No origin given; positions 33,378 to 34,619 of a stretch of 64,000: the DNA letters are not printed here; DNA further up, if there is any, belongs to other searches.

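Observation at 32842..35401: Three tandem class A beta-lactamase-fold paralogs, one with the catalytic motifs deleted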

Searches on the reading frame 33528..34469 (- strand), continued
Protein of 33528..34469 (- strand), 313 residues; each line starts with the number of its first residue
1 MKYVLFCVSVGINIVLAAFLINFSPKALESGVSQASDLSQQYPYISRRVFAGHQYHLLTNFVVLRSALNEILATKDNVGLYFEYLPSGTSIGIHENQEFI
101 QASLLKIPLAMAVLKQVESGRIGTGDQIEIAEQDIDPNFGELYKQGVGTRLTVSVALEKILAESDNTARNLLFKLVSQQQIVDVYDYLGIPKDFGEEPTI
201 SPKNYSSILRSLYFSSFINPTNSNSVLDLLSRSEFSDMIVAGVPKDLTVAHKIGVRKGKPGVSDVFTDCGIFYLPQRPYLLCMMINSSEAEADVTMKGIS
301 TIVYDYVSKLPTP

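Call 29: find_related_loci(query=A3, collection=genome_contigs, flank=8000)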
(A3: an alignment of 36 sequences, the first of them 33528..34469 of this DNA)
Query A3 (313 aa) in genome_contigs; peptide patterns used: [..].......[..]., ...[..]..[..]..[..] (x = any residue, [..] = any of these).
194 stretches matched a pattern; 184 encode a relative of the query (tblastn E <= 1e-3); the best 80 are kept; 79 distinct loci.
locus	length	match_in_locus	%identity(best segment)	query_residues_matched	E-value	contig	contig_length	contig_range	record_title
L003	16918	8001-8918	47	4-310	9e-93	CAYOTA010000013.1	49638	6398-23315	MAG TPA_asm: uncultured Gammaproteobacteria bacterium isolate SRP302895_co1_52 genome assembly, contig: NODE_1226_length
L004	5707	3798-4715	47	4-309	2e-86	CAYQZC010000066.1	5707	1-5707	MAG TPA_asm: uncultured Pseudomonadales bacterium isolate SRP292972_co1_124 genome assembly, contig: NODE_5708_length_57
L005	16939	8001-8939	45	3-310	1e-84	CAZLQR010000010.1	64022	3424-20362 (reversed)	MAG TPA_asm: uncultured Gammaproteobacteria bacterium isolate SRP170004_co1_473 genome assembly, contig: NODE_529_length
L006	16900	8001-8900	46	4-307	5e-83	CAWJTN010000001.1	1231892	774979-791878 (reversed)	MAG: Candidatus Roizmanbacteria bacterium isolate MFD04408.bin.1.61 genome assembly, contig: contig_30883, whole genome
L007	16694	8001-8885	46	13-308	1e-82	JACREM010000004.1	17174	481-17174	MAG: Candidatus Gottesmanbacteria bacterium isolate NC_groundwater_1699_Pr3_B-0.1um_43_117 SR-2_scaffold_141_150292, who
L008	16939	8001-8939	44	4-312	1e-81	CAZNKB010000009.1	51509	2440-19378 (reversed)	MAG TPA_asm: uncultured Gammaproteobacteria bacterium isolate SRP173033_co3_60 genome assembly, contig: NODE_609_length_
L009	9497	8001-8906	46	4-308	4e-81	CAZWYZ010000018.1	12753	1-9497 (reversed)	MAG TPA_asm: uncultured Pseudomonadales bacterium isolate SRP286056_co1_495 genome assembly, contig: NODE_6212_length_12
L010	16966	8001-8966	44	1-313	7e-81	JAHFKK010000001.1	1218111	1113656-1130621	MAG: Candidatus Gottesmanbacteria bacterium isolate nzgw408 NODE_1_length_1218112_cov_6.992134, whole genome shotgun seq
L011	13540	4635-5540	43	5-307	9e-81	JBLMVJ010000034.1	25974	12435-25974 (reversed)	MAG: Candidatus Levyibacteriota bacterium isolate MAG318 PRJNA960887_bin9_renamed_33, whole genome shotgun sequence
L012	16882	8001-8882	45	8-307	3e-79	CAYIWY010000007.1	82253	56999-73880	MAG TPA_asm: uncultured Gammaproteobacteria bacterium isolate ERP119705_co4_291 genome assembly, contig: NODE_115_length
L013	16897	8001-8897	45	7-309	6e-79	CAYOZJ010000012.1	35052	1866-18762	MAG TPA_asm: uncultured Gammaproteobacteria bacterium isolate SRP200132_co1_666 genome assembly, contig: NODE_2074_lengt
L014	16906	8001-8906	42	4-308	1e-78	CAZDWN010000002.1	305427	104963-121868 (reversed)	MAG TPA_asm: uncultured Pseudomonadales bacterium isolate SRP170004_co1_144 genome assembly, contig: NODE_30_length_3054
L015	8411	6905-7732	47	41-310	1e-78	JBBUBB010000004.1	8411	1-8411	MAG: Patescibacteria group bacterium isolate H41-bin031_1 H41_bin031_1_000000000004, whole genome shotgun sequence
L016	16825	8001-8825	45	38-310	1e-78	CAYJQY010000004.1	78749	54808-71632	MAG TPA_asm: uncultured Candidatus Saccharibacteria bacterium isolate ERP125453_co1_47 genome assembly, contig: NODE_173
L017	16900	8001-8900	42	5-309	3e-78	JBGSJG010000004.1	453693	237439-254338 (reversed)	MAG: Patescibacteria group bacterium isolate JTS-AC151 k141_3479868, whole genome shotgun sequence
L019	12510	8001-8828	45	36-309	1e-77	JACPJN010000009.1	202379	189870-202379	MAG: Candidatus Uhrbacteria bacterium isolate NC_groundwater_469_Ag_B-0.1um_52_25 S34_3B_scaffold_432800, whole genome s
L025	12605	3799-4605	45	42-307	6e-75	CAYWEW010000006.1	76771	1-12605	MAG TPA_asm: uncultured Candidatus Saccharibacteria bacterium isolate SRP219642_co7_139 genome assembly, contig: NODE_39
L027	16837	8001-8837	45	21-309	9e-75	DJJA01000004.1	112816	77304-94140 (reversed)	MAG TPA_asm: Candidatus Gottesmanbacteria bacterium UBA6580 UBA6580_contig_155, whole genome shotgun sequence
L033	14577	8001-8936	42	4-308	3e-73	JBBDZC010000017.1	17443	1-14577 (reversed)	MAG: Candidatus Andersenbacteria bacterium isolate LejiaD_51_235 Lejia_D_5196_length_17443_cov_151, whole genome shotgun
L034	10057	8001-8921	39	1-308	3e-72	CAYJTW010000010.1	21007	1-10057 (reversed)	MAG TPA_asm: uncultured Candidatus Peribacteria bacterium isolate ERP125453_co1_133 genome assembly, contig: NODE_2425_l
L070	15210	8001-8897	38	14-312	7e-64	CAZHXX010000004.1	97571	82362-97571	MAG TPA_asm: uncultured Candidatus Saccharibacteria bacterium isolate SRP257259_co1_389 genome assembly, contig: NODE_18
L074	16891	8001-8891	39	4-308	9e-64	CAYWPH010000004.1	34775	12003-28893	MAG TPA_asm: uncultured Gammaproteobacteria bacterium isolate SRP302447_co3_825 genome assembly, contig: NODE_3304_lengt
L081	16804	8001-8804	40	43-312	1e-61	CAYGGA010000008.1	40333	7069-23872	MAG TPA_asm: uncultured Gammaproteobacteria bacterium isolate ERP113451_co3_23 genome assembly, contig: NODE_618_length_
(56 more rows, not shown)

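Call 33: predict_structure(alignment_id=A3)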
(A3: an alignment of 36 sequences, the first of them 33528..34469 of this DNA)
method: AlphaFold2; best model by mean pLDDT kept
length: 313 residues; sequences in the alignment: 36
mean_pLDDT: 92.2   pTM: 0.85
mean pLDDT of the five models: 92.2, 91.5, 90.6, 90.6, 89.4
residues with pLDDT >= 90: 249; 70-90: 43; 50-70: 20; < 50: 1
segments of 3 or more residues with pLDDT < 50: none
pLDDT, mean of each block of 10 residues (from residue 1): 96 96 70 73 85 60 95 95 94 95 91 98 98 95 98 98 97 96 94 84 97 97 98 97 98 92 94 95 97 98 95 67
secondary structure, 60 per line:
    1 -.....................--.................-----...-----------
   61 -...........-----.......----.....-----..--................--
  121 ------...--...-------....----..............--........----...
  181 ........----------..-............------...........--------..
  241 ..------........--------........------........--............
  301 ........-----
elements in order: H2-22 H25-41 H62-72 E78-84 E89-93 H103-118 E127-129 H142-145 E150-152 H153-163 H166-173 H178-188 H202-213 H220-230 H239-242 E249-256 E265-272 E279-286 H289-308
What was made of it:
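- Checked: Each has an N-terminal helix predicted as a membrane anchor (call 33).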

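Call 34: search_protein_families(library=pfam, proteins=[L010:8938-10953:+, L010:10950-12617:+, L011:5545-7563:+, L011:7560-9218:+], max_evalue=10)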
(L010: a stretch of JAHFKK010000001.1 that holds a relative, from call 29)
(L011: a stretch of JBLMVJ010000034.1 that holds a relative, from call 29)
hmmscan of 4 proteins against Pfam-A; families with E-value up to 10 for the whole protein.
L010:8938-10953:+ (671 aa): 7 families
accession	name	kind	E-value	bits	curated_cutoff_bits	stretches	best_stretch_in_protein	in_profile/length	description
PF09976.15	TPR_21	-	0.00067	19.9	25.5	1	544-612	109-180/193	Tetratricopeptide repeat-like domain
PF14559.12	TPR_19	-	0.0021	18.8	25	1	533-574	13-54/68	Tetratricopeptide repeat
PF13424.12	TPR_12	-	0.0025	18.4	30.1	1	583-641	8-71/77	Tetratricopeptide repeat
PF13176.12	TPR_7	-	0.02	15.4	27.9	1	547-570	1-24/36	Tetratricopeptide repeat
PF13428.12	TPR_14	-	0.037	15.2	23.5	0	528-553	18-43/44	Tetratricopeptide repeat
PF16996.10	Asp4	-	0.09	13.4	27.7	1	356-376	29-49/55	Accessory secretory protein Sec Asp4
PF13174.12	TPR_6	-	2.3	9.5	26.3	0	529-544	18-33/33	Tetratricopeptide repeat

L010:10950-12617:+ (555 aa): 2 families
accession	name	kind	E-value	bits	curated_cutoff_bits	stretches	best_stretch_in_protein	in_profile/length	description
PF13231.12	PMT_2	-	2.6e-06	28.2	26.1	1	117-251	10-145/160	Dolichyl-phosphate-mannose-protein mannosyltransferase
PF00060.32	Lig_chan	-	9.3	6.5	30.8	1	339-362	65-88/146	Ligand-gated ion channel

L011:5545-7563:+ (672 aa): 7 families
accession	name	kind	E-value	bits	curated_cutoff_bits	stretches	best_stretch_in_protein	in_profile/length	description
PF13432.12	TPR_16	-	0.00014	22.6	32.7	1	520-567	11-58/65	Tetratricopeptide repeat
PF09976.15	TPR_21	-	0.00097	19.4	25.5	1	518-610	88-181/193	Tetratricopeptide repeat-like domain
PF14559.12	TPR_19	-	0.0011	19.6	25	1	520-569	5-54/68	Tetratricopeptide repeat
PF13424.12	TPR_12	-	0.0017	19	30.1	1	576-635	6-70/77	Tetratricopeptide repeat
PF13428.12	TPR_14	-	0.0045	18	23.5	1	520-548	15-43/44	Tetratricopeptide repeat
PF13174.12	TPR_6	-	0.2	12.8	26.3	1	521-538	15-32/33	Tetratricopeptide repeat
PF10300.15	Iml2-TPR_39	-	0.3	10.2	22.2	1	522-572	246-296/467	Iml2/Tetratricopeptide repeat protein 39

L011:7560-9218:+ (552 aa): 0 families

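Call 38: fold_search(model_id=the predicted structure, library=pdb)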
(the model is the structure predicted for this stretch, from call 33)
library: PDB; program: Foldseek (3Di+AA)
matches with E <= 10: 1829; with E <= 0.001: 1146
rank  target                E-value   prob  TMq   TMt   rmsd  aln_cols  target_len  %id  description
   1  2j9o_D                9.1e-21  1.00  0.73  0.82   3.1       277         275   23  Structure of PBP-A, L158E mutant (released 2007-12-11)
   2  2j9o_C                1.7e-20  1.00  0.70  0.82   3.4       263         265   24  Structure of PBP-A, L158E mutant (released 2007-12-11)
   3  2j9o_B                2.2e-20  1.00  0.71  0.83   2.7       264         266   24  Structure of PBP-A, L158E mutant (released 2007-12-11)
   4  2j9o_A                2.6e-20  1.00  0.71  0.83   2.7       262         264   24  Structure of PBP-A, L158E mutant (released 2007-12-11)
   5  2j7v_D                2.9e-20  1.00  0.71  0.81   2.7       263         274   24  Structure of PBP-A (released 2007-11-06)
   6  2j7v_A                3.3e-20  1.00  0.71  0.83   2.7       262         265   24  Structure of PBP-A (released 2007-11-06)
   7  2j8y_D                3.9e-20  1.00  0.73  0.82   3.1       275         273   24  Structure of PBP-A acyl-enzyme complex with penicillin-G (released 2007-11-27)
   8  2jbf_D                4.6e-20  1.00  0.73  0.83   3.1       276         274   23  Structure of PBP-A, L158E mutant. Acyl-enzyme complex with penicillin- G. (released 2008-02-05)
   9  2j8y_C                4.9e-20  1.00  0.71  0.83   2.7       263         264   24  Structure of PBP-A acyl-enzyme complex with penicillin-G (released 2007-11-27)
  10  2j7v_C                6.8e-20  1.00  0.71  0.82   2.6       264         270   24  Structure of PBP-A (released 2007-11-06)
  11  2j7v_B                1.3e-19  1.00  0.71  0.84   2.6       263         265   24  Structure of PBP-A (released 2007-11-06)
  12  4ewf_B                1.7e-18  1.00  0.71  0.84   3.3       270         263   22  The crystal structure of beta-lactamase from Sphaerobacter thermophilus DSM 20745 (released 2012-09-19)
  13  4ewf_A                3.4e-18  1.00  0.71  0.82   3.3       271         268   22  The crystal structure of beta-lactamase from Sphaerobacter thermophilus DSM 20745 (released 2012-09-19)
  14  4ewf_C                4.2e-18  1.00  0.70  0.82   3.5       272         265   22  The crystal structure of beta-lactamase from Sphaerobacter thermophilus DSM 20745 (released 2012-09-19)
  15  4ewf_D                1.7e-17  1.00  0.71  0.83   3.3       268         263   22  The crystal structure of beta-lactamase from Sphaerobacter thermophilus DSM 20745 (released 2012-09-19)
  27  8eo7_B                2.0e-15  1.00  0.67  0.83   2.8       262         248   23  Crystal structure of metagenomic beta-lactamase LRA-5 Y69Q/V166E mutant at 2.15 Angstrom resolution (released 2023-10-04)
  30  8eo7_A                2.7e-15  1.00  0.68  0.82   2.9       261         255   23  Crystal structure of metagenomic beta-lactamase LRA-5 Y69Q/V166E mutant at 2.15 Angstrom resolution (released 2023-10-04)
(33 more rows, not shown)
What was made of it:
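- Closest known: LRA-5, a metagenomic class A 'precursor' lactamase lacking Glu166. Different: LRA-5 keeps a full-length omega loop (a V166E mutant was crystallised as 8eo7, call 38).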

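Call 53: search_solved_structures(query=A3, max_evalue=1e-10, show_alignments=5)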
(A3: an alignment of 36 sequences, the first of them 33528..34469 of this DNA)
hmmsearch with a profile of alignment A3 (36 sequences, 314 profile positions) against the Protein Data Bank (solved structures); distinct sequences matched with E-value up to 1e-10: 39.
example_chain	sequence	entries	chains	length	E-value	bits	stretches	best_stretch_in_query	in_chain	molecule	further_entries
2j9o_A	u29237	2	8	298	7.6e-27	97.1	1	61-307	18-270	TLL2115 PROTEIN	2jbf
2j7v_A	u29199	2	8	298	1e-26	96.7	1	61-307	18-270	TLL2115 PROTEIN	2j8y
6v4w_A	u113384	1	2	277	2.7e-23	85.4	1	63-286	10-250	Beta-lactamase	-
5gs8_A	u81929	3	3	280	1.9e-18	69.5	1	63-310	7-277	Beta-lactamase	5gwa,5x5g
1e25_A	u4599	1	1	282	4.3e-18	68.3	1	93-307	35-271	EXTENDED-SPECTRUM BETA-LACTAMASE PER-1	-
6nvu_A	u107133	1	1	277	1.7e-17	66.3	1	63-309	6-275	Beta-lactamase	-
6nvt_A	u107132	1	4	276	2.1e-17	66.1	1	63-309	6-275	Beta-lactamase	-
6dgu_B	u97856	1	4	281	6.8e-17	64.4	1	94-307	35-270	Beta-lactamase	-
4d2o_A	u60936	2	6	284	7e-17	64.3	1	94-307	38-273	PER-2 BETA-LACTAMASE | Beta-lactamase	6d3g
6pq8_A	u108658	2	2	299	1.5e-16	63.3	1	62-309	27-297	Beta-lactamase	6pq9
4ewf_A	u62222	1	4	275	3.5e-16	62.1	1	86-245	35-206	Beta-lactamase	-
3cjm_A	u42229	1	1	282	9.5e-16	60.6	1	53-300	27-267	Putative beta-lactamase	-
5tfq_A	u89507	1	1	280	2.8e-14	55.8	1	90-309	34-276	Beta-lactamase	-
8eo7_A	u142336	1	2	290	4.4e-14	55.2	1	63-306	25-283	beta-lactamase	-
5fqq_A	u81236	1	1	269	5.8e-14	54.8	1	64-302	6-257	GNCA4 LACTAMASE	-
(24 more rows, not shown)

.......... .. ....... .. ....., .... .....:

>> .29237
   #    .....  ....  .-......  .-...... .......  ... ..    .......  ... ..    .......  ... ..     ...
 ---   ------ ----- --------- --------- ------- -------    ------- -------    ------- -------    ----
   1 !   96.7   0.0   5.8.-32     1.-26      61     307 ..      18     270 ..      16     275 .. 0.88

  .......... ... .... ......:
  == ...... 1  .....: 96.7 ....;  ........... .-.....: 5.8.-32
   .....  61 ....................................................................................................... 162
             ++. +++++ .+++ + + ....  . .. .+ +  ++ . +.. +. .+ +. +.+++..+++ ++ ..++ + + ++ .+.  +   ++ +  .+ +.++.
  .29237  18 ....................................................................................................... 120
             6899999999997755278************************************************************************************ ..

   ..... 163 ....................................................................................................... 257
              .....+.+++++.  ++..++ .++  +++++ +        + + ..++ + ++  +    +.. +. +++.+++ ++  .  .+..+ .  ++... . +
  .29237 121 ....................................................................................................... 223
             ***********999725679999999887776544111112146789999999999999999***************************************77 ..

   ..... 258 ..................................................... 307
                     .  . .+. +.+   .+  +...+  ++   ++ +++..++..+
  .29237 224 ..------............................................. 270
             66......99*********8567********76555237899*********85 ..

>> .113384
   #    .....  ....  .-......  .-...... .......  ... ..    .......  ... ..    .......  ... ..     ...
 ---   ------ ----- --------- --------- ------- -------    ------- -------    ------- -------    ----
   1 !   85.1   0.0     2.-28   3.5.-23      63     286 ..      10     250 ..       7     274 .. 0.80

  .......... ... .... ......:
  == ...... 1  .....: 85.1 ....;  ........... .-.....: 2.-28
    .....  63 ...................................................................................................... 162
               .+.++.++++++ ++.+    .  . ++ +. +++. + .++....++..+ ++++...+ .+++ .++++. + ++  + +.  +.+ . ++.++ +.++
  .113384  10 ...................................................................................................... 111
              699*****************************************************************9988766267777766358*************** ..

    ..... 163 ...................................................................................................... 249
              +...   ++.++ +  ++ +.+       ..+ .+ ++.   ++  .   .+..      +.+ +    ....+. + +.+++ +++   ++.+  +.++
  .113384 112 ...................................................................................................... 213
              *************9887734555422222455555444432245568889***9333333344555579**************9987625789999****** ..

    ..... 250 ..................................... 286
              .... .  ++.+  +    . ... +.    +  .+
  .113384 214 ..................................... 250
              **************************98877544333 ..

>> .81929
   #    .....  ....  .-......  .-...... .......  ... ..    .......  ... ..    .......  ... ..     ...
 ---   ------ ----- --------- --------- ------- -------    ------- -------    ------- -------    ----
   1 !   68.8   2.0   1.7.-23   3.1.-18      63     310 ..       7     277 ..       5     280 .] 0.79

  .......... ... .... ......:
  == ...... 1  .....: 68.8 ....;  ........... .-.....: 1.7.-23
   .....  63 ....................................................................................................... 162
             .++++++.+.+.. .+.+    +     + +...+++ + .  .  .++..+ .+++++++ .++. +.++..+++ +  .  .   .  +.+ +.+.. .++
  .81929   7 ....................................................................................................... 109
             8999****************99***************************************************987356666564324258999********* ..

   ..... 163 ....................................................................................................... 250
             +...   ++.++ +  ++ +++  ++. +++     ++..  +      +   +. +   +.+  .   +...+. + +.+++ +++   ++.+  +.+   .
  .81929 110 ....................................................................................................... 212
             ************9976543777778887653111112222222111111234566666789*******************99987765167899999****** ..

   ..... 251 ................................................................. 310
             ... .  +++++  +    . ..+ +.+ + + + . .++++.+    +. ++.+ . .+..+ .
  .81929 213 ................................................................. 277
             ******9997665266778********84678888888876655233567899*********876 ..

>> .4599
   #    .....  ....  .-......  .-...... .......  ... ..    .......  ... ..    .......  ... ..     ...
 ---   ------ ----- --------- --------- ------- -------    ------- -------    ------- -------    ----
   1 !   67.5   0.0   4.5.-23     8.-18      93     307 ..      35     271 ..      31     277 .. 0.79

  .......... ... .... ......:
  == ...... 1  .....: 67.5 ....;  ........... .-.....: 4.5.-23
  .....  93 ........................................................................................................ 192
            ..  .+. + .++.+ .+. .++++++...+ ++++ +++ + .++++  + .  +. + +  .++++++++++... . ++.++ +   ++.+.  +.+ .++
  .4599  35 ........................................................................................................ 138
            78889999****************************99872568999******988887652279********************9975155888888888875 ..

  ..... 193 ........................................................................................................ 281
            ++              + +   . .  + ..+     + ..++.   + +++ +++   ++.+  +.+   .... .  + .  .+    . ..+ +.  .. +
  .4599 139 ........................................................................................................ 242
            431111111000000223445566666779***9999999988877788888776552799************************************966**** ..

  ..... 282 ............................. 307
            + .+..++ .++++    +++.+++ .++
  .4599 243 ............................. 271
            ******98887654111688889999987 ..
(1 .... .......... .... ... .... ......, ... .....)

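Call 54: search_protein_families(library=ncbifam, proteins=[L010:10950-12617:+, L010:8938-10953:+], max_evalue=0.01)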
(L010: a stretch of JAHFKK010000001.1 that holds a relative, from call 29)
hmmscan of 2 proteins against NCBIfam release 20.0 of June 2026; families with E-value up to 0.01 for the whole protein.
L010:10950-12617:+ (555 aa): 0 families

L010:8938-10953:+ (671 aa): 3 families
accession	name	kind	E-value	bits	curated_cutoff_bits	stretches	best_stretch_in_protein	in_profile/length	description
TIGR04510.1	mod_pep_cyc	subfamily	0.0021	16.6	400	1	533-642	489-595/814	putative peptide modification system cyclase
TIGR02917.1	PEP_TPR_lipo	equivalog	0.0071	14.2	312.2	1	524-613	716-804/899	XrtA/PEP-CTERM system TPR-repeat protein PrsT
TIGR02795.1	tol_pal_ybgF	equivalog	0.0091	16.6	90.1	0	584-645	45-107/119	tol-pal system protein YbgF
